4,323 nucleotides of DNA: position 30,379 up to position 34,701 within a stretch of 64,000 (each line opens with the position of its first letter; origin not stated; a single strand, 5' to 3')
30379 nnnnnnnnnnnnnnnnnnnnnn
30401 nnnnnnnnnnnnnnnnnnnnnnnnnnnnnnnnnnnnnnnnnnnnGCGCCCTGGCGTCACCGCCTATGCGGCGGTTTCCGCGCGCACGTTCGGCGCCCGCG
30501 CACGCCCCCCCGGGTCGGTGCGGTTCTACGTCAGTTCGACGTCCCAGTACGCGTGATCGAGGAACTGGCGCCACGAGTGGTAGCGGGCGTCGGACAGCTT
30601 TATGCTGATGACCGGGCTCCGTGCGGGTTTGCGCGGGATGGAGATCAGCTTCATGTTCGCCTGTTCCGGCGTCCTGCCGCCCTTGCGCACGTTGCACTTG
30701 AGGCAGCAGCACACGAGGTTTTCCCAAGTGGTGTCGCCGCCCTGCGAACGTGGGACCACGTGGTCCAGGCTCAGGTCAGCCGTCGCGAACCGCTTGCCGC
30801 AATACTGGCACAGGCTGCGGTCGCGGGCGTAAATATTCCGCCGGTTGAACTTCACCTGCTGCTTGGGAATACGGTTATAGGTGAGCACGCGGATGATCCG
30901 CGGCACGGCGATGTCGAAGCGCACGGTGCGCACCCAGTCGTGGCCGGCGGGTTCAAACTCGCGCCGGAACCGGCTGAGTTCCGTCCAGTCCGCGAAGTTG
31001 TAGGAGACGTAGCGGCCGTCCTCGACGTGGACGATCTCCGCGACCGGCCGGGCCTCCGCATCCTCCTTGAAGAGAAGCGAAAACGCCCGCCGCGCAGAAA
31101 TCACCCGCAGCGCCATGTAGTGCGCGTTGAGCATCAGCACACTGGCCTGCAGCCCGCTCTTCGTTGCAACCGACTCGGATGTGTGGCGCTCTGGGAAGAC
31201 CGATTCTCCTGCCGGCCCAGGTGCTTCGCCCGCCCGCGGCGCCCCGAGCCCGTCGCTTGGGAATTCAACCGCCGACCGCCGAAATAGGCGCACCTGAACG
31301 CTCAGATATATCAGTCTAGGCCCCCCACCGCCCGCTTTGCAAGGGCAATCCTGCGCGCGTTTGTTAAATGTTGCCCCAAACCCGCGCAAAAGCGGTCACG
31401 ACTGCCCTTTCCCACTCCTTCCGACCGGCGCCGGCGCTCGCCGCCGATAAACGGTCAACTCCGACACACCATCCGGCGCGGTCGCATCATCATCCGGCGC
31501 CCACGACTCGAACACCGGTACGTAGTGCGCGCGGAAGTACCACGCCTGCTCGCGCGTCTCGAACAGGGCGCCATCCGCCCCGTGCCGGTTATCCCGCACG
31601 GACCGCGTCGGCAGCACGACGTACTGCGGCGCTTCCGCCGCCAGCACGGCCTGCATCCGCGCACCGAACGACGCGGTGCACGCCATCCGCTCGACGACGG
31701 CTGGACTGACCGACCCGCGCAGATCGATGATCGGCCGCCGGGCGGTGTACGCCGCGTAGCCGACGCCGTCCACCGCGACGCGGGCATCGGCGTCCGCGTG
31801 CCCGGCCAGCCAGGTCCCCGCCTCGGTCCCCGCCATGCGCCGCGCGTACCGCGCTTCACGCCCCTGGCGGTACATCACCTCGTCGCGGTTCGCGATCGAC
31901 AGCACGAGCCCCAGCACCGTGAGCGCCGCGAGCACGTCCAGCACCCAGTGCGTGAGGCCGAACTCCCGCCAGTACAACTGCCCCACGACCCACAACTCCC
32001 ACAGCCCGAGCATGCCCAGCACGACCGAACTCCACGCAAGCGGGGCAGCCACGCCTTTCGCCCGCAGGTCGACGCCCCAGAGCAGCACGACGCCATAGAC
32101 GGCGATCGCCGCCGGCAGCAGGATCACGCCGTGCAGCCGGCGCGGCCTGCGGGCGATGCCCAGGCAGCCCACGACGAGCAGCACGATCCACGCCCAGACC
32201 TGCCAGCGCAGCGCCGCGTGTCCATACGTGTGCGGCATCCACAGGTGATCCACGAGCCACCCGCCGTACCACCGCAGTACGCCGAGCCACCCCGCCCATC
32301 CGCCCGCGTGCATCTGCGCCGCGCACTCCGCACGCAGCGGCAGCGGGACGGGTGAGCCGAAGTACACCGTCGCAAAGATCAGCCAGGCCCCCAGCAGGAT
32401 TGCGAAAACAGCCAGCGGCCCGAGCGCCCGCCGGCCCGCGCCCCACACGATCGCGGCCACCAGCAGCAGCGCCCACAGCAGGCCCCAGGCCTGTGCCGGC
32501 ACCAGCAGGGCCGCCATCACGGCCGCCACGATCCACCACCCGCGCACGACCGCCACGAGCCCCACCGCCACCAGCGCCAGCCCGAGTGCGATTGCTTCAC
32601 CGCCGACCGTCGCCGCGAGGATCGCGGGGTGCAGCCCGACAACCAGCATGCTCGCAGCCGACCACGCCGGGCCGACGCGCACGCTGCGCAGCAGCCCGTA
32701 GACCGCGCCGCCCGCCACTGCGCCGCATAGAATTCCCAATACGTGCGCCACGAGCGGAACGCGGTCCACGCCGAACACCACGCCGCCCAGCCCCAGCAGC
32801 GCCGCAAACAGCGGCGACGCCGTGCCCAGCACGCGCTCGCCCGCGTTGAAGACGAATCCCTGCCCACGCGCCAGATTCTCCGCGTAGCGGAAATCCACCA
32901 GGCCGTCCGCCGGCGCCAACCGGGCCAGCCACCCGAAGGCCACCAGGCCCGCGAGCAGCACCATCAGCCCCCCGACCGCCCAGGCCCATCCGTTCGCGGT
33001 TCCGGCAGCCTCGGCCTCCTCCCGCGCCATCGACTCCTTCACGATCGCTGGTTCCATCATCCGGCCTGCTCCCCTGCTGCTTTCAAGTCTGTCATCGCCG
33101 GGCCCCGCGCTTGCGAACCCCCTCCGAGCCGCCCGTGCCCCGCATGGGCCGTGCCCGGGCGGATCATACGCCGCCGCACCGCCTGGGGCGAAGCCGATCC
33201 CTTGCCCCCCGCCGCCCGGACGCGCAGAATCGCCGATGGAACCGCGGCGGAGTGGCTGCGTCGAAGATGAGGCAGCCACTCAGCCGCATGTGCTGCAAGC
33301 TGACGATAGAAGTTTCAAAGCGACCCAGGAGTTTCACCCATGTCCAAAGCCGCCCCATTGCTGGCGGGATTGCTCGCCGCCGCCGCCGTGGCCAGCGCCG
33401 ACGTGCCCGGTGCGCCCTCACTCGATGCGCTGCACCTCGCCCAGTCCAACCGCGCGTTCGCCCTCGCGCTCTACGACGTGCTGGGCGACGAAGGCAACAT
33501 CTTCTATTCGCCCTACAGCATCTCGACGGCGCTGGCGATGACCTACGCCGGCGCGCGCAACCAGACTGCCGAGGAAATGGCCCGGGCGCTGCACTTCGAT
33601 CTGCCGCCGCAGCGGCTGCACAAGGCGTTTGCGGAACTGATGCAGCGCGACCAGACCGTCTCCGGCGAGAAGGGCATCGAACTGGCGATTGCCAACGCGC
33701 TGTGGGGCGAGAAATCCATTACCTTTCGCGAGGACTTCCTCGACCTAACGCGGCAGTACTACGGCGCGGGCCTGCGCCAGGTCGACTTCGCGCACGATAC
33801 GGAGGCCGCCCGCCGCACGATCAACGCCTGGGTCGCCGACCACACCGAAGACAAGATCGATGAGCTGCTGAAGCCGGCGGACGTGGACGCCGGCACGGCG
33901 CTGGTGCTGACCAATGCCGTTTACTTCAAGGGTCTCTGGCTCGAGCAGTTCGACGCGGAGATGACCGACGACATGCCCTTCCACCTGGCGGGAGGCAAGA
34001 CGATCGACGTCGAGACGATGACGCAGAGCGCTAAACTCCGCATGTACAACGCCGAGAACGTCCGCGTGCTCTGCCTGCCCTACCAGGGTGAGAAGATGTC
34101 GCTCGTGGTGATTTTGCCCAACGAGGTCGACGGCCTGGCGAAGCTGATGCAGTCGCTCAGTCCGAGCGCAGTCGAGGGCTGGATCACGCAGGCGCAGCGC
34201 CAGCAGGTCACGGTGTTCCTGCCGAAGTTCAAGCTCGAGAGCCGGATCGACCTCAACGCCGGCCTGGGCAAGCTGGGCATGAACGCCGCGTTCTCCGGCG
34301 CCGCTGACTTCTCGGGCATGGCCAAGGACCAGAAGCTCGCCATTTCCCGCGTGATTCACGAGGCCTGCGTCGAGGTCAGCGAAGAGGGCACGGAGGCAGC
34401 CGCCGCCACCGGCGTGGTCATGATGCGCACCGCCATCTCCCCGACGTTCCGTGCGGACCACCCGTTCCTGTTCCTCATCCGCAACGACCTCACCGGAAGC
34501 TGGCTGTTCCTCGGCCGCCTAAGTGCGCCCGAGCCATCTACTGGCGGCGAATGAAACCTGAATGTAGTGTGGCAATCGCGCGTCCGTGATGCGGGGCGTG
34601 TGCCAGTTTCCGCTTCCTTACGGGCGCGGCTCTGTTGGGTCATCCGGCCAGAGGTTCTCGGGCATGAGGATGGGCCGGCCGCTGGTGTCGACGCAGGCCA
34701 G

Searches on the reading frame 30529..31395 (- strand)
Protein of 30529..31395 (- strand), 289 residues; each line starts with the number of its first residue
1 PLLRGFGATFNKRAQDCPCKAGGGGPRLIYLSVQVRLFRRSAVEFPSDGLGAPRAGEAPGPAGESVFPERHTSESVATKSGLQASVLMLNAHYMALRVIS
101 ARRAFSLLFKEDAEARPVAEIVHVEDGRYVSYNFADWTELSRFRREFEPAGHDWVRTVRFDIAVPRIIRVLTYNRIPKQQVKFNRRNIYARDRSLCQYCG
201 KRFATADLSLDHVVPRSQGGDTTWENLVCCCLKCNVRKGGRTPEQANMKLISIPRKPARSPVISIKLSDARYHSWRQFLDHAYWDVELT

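Call 41: search_protein_families(library=pfam, proteins=[window:30529-31395:-], max_evalue=0.001)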
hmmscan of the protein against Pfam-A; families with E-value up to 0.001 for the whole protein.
window:30529-31395:- (289 aa): 3 families
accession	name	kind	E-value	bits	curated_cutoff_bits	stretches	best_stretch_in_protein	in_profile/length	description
PF14279.12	HNH_5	-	2e-17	63.3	27.5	1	196-250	1-55/56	HNH endonuclease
PF01844.29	HNH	-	3.9e-14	53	21.4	1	196-239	1-45/47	HNH endonuclease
PF13395.12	HNH_4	-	2.7e-07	30.9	22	1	196-243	1-53/54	HNH endonuclease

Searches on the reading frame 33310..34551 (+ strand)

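Call 42: search_protein_families(library=pfam, proteins=[window:33310-34551:+], max_evalue=0.001)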
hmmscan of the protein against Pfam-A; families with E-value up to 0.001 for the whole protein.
window:33310-34551:+ (414 aa): 1 family
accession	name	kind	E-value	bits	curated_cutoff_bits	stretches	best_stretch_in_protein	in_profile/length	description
PF00079.25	Serpin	-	1e-118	397.2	27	1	46-407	2-370/370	Serpin (serine protease inhibitor)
